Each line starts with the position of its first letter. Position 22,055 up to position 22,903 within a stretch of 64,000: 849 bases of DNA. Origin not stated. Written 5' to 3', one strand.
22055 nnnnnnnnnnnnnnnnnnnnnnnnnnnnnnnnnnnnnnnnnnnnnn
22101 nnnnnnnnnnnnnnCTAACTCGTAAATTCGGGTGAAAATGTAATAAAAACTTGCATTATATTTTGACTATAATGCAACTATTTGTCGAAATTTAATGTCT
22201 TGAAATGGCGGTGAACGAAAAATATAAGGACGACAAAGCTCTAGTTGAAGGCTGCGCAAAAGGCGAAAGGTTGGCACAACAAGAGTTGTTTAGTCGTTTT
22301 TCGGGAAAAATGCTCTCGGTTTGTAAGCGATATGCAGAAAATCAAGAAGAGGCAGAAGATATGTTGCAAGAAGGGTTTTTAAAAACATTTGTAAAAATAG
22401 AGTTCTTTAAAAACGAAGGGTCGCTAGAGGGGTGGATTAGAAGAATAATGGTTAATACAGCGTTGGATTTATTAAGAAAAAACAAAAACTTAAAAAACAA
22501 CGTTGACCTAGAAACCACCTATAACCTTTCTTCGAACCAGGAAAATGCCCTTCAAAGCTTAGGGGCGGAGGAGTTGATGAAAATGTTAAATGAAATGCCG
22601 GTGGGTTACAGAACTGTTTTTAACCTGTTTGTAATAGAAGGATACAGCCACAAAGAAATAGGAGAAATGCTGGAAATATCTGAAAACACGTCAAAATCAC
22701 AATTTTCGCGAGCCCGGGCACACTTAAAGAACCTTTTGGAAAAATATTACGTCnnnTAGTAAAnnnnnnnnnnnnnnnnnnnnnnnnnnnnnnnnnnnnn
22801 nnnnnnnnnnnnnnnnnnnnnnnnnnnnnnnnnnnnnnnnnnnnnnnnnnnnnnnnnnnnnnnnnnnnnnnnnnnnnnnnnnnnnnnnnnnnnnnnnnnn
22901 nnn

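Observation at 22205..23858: ECF sigma factor paired with an anti-sigma-like protein whose extracytoplasmic domain is a CHU_C / T9SS type-B domain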

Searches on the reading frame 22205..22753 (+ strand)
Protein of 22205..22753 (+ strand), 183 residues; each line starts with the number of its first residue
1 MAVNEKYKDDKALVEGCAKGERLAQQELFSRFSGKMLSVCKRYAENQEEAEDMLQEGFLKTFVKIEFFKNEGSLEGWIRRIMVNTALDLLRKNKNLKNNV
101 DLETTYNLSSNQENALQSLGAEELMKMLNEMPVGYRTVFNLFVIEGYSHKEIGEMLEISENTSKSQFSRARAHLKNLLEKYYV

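Call 3: search_protein_families(library=pfam, proteins=[window:22205-22753:+], max_evalue=1)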
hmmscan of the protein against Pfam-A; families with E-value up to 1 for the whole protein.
window:22205-22753:+ (183 aa): 9 families
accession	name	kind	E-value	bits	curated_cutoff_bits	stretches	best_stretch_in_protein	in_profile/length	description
PF08281.18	Sigma70_r4_2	-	6e-17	61.5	25.7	1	122-174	2-54/54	Sigma-70, region 4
PF04542.20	Sigma70_r2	-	1.5e-14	53.9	24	1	28-94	1-69/71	Sigma-70 region 2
PF07638.17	Sigma70_ECF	-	4.4e-07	30.4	21.1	1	91-177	92-182/185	ECF sigma factor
PF04545.22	Sigma70_r4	-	2.8e-05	24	24.1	1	136-175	10-49/50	Sigma-70, region 4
PF00196.25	GerE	-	0.0087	16.1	23.5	1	143-168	14-39/57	Bacterial regulatory proteins, luxR family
PF12645.13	HTH_16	-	0.027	15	22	1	13-68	3-64/65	Helix-turn-helix domain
PF14388.11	DUF4419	-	0.12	12.2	25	1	21-136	150-268/303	Domain of unknown function (DUF4419)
PF20232.3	T6SS_FHA_C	-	0.14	12.4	23.7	0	78-127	25-74/180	C-terminal domain of Type VI secretion system FHA protein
PF06056.18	Terminase_5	-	0.2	12.1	20.3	1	145-163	12-30/58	Putative ATPase subunit of terminase (gpP-like)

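Call 4: search_protein_families(library=ncbifam, proteins=[window:22205-22753:+], max_evalue=1)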
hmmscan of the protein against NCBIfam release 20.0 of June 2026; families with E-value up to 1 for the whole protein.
window:22205-22753:+ (183 aa): 115 families (the best 25 are shown)
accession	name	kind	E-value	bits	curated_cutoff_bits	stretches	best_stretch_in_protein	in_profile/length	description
NF007225.0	PRK09643.1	equivalog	1.6e-30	106.3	190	1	7-180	11-184/204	RNA polymerase sigma factor SigM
NF008888.0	PRK11922.1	equivalog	5.2e-29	101.5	204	1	4-180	11-198/231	RNA polymerase sigma factor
TIGR02937.1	sigma70-ECF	superfamily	2.9e-28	98.6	42.9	1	24-177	2-164/165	sigma-70 family RNA polymerase sigma factor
NF058625.1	sigma_PG0214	equivalog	1.4e-26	93.2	130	1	28-180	9-163/170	GFO_1088 family ECF-type sigma factor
NF006930.0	PRK09415.1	subfamily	1.8e-26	93.1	198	1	26-180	19-177/179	RNA polymerase factor sigma C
TIGR02950.1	SigM_subfam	subfamily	4.9e-25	88.2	147.95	1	26-178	3-158/159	RNA polymerase sigma factor, SigM family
NF004113.0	PRK05602.1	equivalog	6.6e-25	88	208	1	5-180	27-203/211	RNA polymerase sigma factor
TIGR02985.1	Sig70_bacteroi1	subfamily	6.9e-25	88.2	126.4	1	26-178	4-162/162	RNA polymerase sigma-70 factor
NF007215.0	PRK09637.1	equivalog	4.1e-24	85.5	212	1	26-179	4-155/181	RNA polymerase sigma factor SigZ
NF007223.0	PRK09641.1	equivalog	1.1e-23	84.1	209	1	12-180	7-186/187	RNA polymerase sigma factor SigW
NF009171.0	PRK12518.1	equivalog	4.3e-23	82.1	208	1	5-180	9-186/191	RNA polymerase sigma factor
TIGR02959.1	SigZ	equivalog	1.3e-22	80.5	168.65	1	34-179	6-149/170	RNA polymerase sigma factor SigZ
NF007216.0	PRK09638.1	equivalog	2.2e-22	79.7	194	1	8-176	3-172/180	RNA polymerase sigma factor SigY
NF053879.1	RNAPolSigSigVBac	equivalog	7.7e-22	77.7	190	1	41-179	22-156/160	RNA polymerase sigma factor SigV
TIGR02983.1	SigE-fam_strep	subfamily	1.7e-21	76.8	141.55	1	26-179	9-159/162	SigE family RNA polymerase sigma factor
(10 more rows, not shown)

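Call 9: find_related_loci(query=window:22205-22753:+, collection=genome_contigs, flank=4000)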
Query window:22205-22753:+ (183 aa) in genome_contigs; peptide patterns used: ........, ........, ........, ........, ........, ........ (x = any residue, [..] = any of these).
449 stretches matched a pattern; 114 encode a relative of the query (tblastn E <= 1e-3); the best 80 are kept; 80 distinct loci.
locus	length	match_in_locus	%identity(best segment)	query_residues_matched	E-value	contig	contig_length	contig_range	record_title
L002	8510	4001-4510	51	13-182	1e-60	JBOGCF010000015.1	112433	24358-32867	MAG: Tannerellaceae bacterium isolate WFFMC_MAG_403 k139_146310_flag=1_multi=34.9879_len=112433, whole genome shotgun se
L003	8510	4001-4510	50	13-182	1e-59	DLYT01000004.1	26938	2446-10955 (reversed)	MAG TPA_asm: Porphyromonadaceae bacterium isolate UBA12018 contig_4302, whole genome shotgun sequence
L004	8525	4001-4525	49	5-180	1e-58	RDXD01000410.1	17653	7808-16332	MAG: Bacteroidetes bacterium isolate PH2015_14S_48_7 PH2015_14S_scaffold_259, whole genome shotgun sequence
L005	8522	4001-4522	49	7-180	3e-58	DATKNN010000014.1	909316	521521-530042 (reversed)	MAG TPA_asm: Puia sp. isolate SMAG_U14738 k141_902585, whole genome shotgun sequence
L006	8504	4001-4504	49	7-174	2e-57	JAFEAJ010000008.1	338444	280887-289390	MAG: Bacteroidetes bacterium isolate SZAS TMP-42 BACT-TMP-10__8__length-338444, whole genome shotgun sequence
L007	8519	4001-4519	49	9-182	2e-56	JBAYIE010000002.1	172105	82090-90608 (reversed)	MAG: Bacteroidia bacterium isolate SO_2016_GW1_20 scaffold00174_OW334_2016, whole genome shotgun sequence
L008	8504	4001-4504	49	13-180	1e-56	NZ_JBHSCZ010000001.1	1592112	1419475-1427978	Ferruginibacter yonginensis strain CECT 8289 GCM70011300_12, whole genome shotgun sequence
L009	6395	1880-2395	45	9-180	2e-56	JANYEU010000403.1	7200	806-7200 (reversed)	MAG: Chitinophagaceae bacterium isolate 338R_metabinner_42 338R_k141_444666, whole genome shotgun sequence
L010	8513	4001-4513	49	10-180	5e-56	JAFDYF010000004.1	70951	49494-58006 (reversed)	MAG: Bacteroidetes bacterium isolate SZAS-44 LIN-386__4__length-70951, whole genome shotgun sequence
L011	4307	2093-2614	47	7-180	8e-56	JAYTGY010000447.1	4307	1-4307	MAG: Ferruginibacter sp. isolate GFS_2417 GFS_2417_446, whole genome shotgun sequence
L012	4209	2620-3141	47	7-180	8e-56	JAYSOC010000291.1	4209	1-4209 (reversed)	MAG: Ferruginibacter sp. isolate GFS_110 GFS_110_290, whole genome shotgun sequence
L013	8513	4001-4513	49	10-180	2e-55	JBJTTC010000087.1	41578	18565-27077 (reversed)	MAG: Sediminibacterium sp. isolate samp_4446_semibin_60 samp_4446_341148, whole genome shotgun sequence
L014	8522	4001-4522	47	7-180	2e-55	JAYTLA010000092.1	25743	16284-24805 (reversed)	MAG: Ferruginibacter sp. isolate GFS_3239 GFS_3239_91, whole genome shotgun sequence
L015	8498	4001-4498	51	10-175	6e-55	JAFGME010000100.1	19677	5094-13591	MAG: Bacteroidales bacterium isolate Zod_Metabat.457 k87_3540266, whole genome shotgun sequence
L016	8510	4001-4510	51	10-181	3e-55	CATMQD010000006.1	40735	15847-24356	MAG: uncultured Flavobacteriales bacterium isolate SRR3963982_bin.11_MetaWRAP_v1.3_MAG genome assembly, contig: ERZ50527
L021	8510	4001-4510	51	10-181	4e-55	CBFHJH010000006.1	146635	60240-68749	MAG: Croceimicrobium sp. isolate AGTU_285_bin_34_strict genome assembly, contig: AGTU_285_bin_34_strict_c6, whole genome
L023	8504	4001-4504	51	13-180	8e-55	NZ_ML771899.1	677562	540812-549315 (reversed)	Sphingobacterium endophyticum strain NYYP31 Scaffold1, whole genome shotgun sequence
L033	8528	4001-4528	50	9-180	4e-53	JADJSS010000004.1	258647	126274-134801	MAG: Saprospirales bacterium isolate Hade_18-Q3-R52-61_MAXAC.079 tig00005445-10-2582080, whole genome shotgun sequence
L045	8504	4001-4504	48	9-178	2e-49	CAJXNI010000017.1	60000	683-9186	MAG TPA_asm: uncultured Bacteroidetes bacterium isolate SRR4030062_bin.5_MetaBAT_v2.12.1_MAG genome assembly, contig: NO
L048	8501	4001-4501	50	13-180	4e-49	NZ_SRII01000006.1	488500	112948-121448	Hymenobacter sp. UV11 NODE_6_length_488500_cov_9.50301, whole genome shotgun sequence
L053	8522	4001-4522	44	1-176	5e-48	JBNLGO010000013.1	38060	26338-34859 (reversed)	MAG: Cyclobacteriaceae bacterium isolate C1.bin.15.strict NODE_13_length_38060_cov_2.326233, whole genome shotgun sequen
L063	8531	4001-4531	45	4-178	1e-45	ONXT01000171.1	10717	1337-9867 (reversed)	uncultured Bacteroidales bacterium isolate RUG734 genome assembly, contig: k87_24788404, whole genome shotgun sequence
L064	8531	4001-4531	46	4-178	7e-46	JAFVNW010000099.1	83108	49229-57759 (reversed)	MAG: Bacteroidales bacterium isolate RGIG5234 Sheep_Cecum.Co__c2531266, whole genome shotgun sequence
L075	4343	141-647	43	9-175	8e-40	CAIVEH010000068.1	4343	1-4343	MAG: uncultured Bacteroidetes bacterium isolate Umea2p3_bin-0931 genome assembly, contig: bin-0931:068/271, whole genome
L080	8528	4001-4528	40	10-180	2e-36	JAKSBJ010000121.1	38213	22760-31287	MAG: Flavobacteriales bacterium isolate MAG.175 k141_6300526, whole genome shotgun sequence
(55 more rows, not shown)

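Call 16: search_protein_families(library=pfam, proteins=[L063:4553-5494:+, L064:4553-5494:+, L016:4536-5255:+, L015:4528-5919:+, L033:4557-6359:+, L048:4539-6200:+, L080:4568-6400:+, L002:4570-5853:+], max_evalue=0.1)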
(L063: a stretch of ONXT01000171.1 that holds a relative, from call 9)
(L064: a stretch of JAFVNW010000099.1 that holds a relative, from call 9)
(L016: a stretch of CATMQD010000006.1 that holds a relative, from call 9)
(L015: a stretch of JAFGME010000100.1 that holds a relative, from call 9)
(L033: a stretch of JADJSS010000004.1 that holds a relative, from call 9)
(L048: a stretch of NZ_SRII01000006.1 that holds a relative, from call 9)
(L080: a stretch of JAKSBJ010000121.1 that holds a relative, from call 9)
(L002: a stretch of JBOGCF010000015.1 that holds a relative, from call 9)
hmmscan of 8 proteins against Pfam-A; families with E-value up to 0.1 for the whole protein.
L063:4553-5494:+ (314 aa): 1 family
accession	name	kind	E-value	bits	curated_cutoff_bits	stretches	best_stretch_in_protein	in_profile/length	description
PF13585.12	CHU_C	-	2.3e-20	73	27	1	232-311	2-85/86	CHU_C Type IX secretion signal domain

L064:4553-5494:+ (314 aa): 1 family
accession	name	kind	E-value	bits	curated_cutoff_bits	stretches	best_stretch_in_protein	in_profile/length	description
PF13585.12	CHU_C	-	2.3e-20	72.9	27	1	232-311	2-85/86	CHU_C Type IX secretion signal domain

L016:4536-5255:+ (240 aa): 1 family
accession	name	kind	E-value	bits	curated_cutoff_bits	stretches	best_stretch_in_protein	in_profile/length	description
PF06237.18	SLC52_ribofla_tr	-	0.0011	18.6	27.9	1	28-125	177-264/429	Solute carrier family 52, riboflavin transporter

L015:4528-5919:+ (464 aa): 1 family
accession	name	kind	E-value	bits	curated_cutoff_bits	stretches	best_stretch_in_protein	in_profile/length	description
PF13568.12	OMP_b-brl_2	-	4.6e-06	27.3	27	1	338-436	78-167/175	Outer membrane protein beta-barrel domain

L033:4557-6359:+ (601 aa): 1 family
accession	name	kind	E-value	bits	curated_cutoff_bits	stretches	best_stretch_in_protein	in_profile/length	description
PF13505.12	OMP_b-brl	-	3.1e-08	34.4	28.7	1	406-556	21-140/175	Outer membrane protein beta-barrel domain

L048:4539-6200:+ (554 aa): 1 family
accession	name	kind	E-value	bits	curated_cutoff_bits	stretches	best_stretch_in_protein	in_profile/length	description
PF13505.12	OMP_b-brl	-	0.082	13.5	28.7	1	360-509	42-146/175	Outer membrane protein beta-barrel domain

L080:4568-6400:+ (611 aa): 0 families

L002:4570-5853:+ (428 aa): 3 families
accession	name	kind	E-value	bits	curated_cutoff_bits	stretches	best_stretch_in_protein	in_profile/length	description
PF13568.12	OMP_b-brl_2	-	4.6e-08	33.8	27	1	249-399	18-154/175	Outer membrane protein beta-barrel domain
PF13505.12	OMP_b-brl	-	5.8e-07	30.3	28.7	1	347-425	61-135/175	Outer membrane protein beta-barrel domain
PF19100.5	DUF5787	-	0.065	13.4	25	1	100-197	149-238/278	Family of unknown function (DUF5787)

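Call 31: search_protein_families(library=ncbifam, proteins=[L063:4553-5494:+], max_evalue=0.01)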
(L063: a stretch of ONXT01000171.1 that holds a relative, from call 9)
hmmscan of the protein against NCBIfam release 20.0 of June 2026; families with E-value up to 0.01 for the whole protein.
L063:4553-5494:+ (314 aa): 1 family
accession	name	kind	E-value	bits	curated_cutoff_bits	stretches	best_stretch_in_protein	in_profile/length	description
TIGR04131.1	Bac_Flav_CTERM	domain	1.2e-12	47.8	35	1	232-313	2-84/85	T9SS type B sorting domain-containing protein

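Call 45: find_homologous_proteins(query=L002:4570-5853:+, max_evalue=0.00001)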
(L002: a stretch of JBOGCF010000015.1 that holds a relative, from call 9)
Query L002:4570-5853:+ (428 aa): 267 proteins with E <= 0.00001 among 5796 candidates; the best 120 are listed.
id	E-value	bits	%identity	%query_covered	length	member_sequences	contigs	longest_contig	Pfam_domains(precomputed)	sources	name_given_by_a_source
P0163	2.3e-282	953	100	100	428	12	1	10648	PF13505.13,PF13568.13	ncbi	ncbi:MAG: outer membrane beta-barrel protein [Tannerellaceae bacterium]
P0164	1.8e-257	871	91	100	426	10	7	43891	PF13505.13,PF13568.13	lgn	-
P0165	7.4e-257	869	91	100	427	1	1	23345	PF13505.13,PF13568.13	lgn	-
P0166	1.1e-256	869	91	100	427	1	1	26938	PF13505.13,PF13568.13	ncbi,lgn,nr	ncbi:MAG TPA: hypothetical protein DCF91_00725 [Porphyromonadaceae bacterium]|nr:hypothetical protei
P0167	1.4e-256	869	91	100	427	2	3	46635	PF13505.13,PF13568.13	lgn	-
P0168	1.8e-256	868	91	100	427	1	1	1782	PF13505.13,PF13568.13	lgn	-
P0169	5.3e-256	867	90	100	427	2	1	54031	PF13505.13,PF13568.13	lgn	-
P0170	1.9e-254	861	90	100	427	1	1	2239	PF13505.13,PF13568.13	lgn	-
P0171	3.2e-227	772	81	100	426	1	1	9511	PF13505.13,PF13568.13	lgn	-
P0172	1.9e-224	763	85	94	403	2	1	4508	PF13568.13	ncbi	ncbi:MAG: porin family protein, partial [Tannerellaceae bacterium]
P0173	3.6e-211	719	89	86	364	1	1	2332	PF13568.13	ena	-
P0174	1.5e-88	315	42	99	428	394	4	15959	PF13568.13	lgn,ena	-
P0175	1.7e-86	309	41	99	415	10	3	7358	PF13568.13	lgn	-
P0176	1.3e-85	306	39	99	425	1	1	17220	PF13505.13,PF13568.13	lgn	-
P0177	2.8e-84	301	40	99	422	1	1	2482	PF13568.13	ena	-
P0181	6.2e-83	297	38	99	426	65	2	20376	PF13568.13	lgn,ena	-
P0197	1.6e-80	289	39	99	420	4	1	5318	PF13505.13,PF13568.13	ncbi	-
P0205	1.0e-79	286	37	99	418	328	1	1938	PF13505.13,PF13568.13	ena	-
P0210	7.9e-79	283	37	99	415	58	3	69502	PF13505.13,PF13568.13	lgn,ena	-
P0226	1.4e-77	279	38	99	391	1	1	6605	PF13505.13,PF13568.13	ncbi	-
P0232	2.4e-77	278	37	99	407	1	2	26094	PF13568.13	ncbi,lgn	-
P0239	1.0e-76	276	38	99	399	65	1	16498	PF13505.13,PF13568.13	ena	-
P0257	7.9e-76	273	37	100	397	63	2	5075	PF13505.13,PF13568.13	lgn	-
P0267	2.2e-75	272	50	55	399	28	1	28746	PF13505.13,PF13568.13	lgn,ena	-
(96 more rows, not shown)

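Call 46: list_cluster_members(proteins=[P0174, P0205, P0181, P0210, P0239, P0257, P0267, P0197, P0226, P0232])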
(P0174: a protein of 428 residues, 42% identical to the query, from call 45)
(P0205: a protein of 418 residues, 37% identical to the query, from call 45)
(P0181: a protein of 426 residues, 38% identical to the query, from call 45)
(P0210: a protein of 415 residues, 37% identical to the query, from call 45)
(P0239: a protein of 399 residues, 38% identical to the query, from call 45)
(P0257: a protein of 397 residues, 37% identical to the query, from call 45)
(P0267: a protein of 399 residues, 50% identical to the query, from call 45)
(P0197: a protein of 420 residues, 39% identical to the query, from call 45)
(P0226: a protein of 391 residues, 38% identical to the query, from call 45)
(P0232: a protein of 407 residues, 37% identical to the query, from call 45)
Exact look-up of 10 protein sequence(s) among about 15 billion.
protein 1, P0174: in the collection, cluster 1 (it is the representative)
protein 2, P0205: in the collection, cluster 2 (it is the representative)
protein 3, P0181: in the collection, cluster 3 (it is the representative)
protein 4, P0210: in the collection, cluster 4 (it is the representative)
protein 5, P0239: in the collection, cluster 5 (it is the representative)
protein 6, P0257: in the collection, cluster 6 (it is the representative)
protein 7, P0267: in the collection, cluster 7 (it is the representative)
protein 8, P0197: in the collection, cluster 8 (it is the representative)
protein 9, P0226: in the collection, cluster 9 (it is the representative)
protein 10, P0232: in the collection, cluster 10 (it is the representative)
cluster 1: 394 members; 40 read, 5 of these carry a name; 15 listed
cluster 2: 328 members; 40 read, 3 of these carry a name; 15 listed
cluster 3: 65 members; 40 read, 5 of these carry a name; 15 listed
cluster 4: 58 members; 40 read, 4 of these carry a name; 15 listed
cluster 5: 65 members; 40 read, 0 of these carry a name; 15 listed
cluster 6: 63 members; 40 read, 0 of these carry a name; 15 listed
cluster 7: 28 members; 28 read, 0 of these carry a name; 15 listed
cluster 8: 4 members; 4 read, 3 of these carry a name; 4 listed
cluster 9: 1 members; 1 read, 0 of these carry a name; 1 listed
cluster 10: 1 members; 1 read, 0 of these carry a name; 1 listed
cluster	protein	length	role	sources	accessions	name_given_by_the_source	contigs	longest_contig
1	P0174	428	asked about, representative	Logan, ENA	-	-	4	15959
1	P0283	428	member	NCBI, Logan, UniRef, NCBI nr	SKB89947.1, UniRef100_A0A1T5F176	Outer membrane protein beta-barrel domain-containing protein [Macellibacteroides ... | Outer membrane protein beta-barrel domain-containing protein n=3 Tax=Bacteroidales ... | Outer membrane protein beta-barrel domain-containing protein [Parabacteroides chartae]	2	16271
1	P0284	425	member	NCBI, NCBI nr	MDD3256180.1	MAG: porin family protein [Parabacteroides sp.] | porin family protein [Parabacteroides sp.]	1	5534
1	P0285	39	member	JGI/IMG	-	hypothetical protein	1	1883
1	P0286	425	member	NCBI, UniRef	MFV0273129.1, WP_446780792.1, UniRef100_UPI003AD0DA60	MAG: porin family protein [Macellibacteroides fermentans] | porin family protein n=1 Tax=Macellibacteroides fermentans TaxID=879969 ...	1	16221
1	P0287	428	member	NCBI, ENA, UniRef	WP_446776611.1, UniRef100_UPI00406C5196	outer membrane beta-barrel protein [Macellibacteroides fermentans] | outer membrane beta-barrel protein n=1 Tax=Macellibacteroides fermentans TaxID=879969 ...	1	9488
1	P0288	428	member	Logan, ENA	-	-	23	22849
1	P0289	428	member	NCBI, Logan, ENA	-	-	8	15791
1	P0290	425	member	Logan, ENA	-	-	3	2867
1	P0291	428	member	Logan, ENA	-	-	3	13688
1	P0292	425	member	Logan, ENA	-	-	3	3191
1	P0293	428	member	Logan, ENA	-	-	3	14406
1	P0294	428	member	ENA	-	-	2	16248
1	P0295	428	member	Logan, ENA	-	-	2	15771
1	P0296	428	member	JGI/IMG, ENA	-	-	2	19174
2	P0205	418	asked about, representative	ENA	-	-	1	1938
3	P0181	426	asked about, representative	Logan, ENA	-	-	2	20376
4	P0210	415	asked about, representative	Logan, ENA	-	-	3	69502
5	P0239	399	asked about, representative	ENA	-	-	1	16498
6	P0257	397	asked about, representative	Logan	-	-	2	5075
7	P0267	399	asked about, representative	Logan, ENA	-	-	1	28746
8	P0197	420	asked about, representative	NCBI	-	-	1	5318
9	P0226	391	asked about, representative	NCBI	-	-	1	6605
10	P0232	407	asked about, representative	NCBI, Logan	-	-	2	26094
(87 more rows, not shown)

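Call 82: search_protein_families(library=pfam, proteins=[L021:5254-6597:+, L045:5320-6606:+, L023:5303-6088:+, L053:5378-6502:+, L075:1406-2608:+, L016:5255-5671:+, L016:4536-5255:+, L023:4522-5298:+], max_evalue=0.01)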
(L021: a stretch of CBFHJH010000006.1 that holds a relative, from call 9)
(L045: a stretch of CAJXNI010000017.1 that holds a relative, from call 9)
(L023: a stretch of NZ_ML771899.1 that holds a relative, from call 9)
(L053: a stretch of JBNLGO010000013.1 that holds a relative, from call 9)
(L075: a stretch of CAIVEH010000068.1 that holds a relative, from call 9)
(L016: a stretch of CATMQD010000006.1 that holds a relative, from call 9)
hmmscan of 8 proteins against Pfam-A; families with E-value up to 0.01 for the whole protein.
L021:5254-6597:+ (448 aa): 2 families
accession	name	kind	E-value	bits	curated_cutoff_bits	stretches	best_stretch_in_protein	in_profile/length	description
PF13568.12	OMP_b-brl_2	-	1.3e-07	32.4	27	1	266-420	30-162/175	Outer membrane protein beta-barrel domain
PF01442.23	Apolipoprotein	-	0.00015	21.9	90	1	102-170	97-165/190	Apolipoprotein A1/A4/E domain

L045:5320-6606:+ (429 aa): 2 families
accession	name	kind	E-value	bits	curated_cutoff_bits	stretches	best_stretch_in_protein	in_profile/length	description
PF13568.12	OMP_b-brl_2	-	0.0015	19.1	27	1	250-399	36-166/175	Outer membrane protein beta-barrel domain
PF14075.11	UBN_AB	-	0.0024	18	25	1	20-155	21-148/211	Ubinuclein conserved middle domain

L023:5303-6088:+ (262 aa): 1 family
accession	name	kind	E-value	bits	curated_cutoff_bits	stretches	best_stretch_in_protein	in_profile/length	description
PF13568.12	OMP_b-brl_2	-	1.8e-09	38.4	27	1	78-237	19-167/175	Outer membrane protein beta-barrel domain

L053:5378-6502:+ (375 aa): 0 families

L075:1406-2608:+ (401 aa): 0 families

L016:5255-5671:+ (139 aa): 1 family
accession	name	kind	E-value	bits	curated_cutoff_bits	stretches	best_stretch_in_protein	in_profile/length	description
PF13907.11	CHD1-like_C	-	0.0036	18.2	28.3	0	20-49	30-59/96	Chromodomain-helicase-DNA-binding protein 1-like, C-terminal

L016:4536-5255:+ (240 aa): 1 family
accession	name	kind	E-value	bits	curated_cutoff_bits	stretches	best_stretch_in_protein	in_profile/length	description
PF06237.18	SLC52_ribofla_tr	-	0.0011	18.6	27.9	1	28-125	177-264/429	Solute carrier family 52, riboflavin transporter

L023:4522-5298:+ (259 aa): 0 families
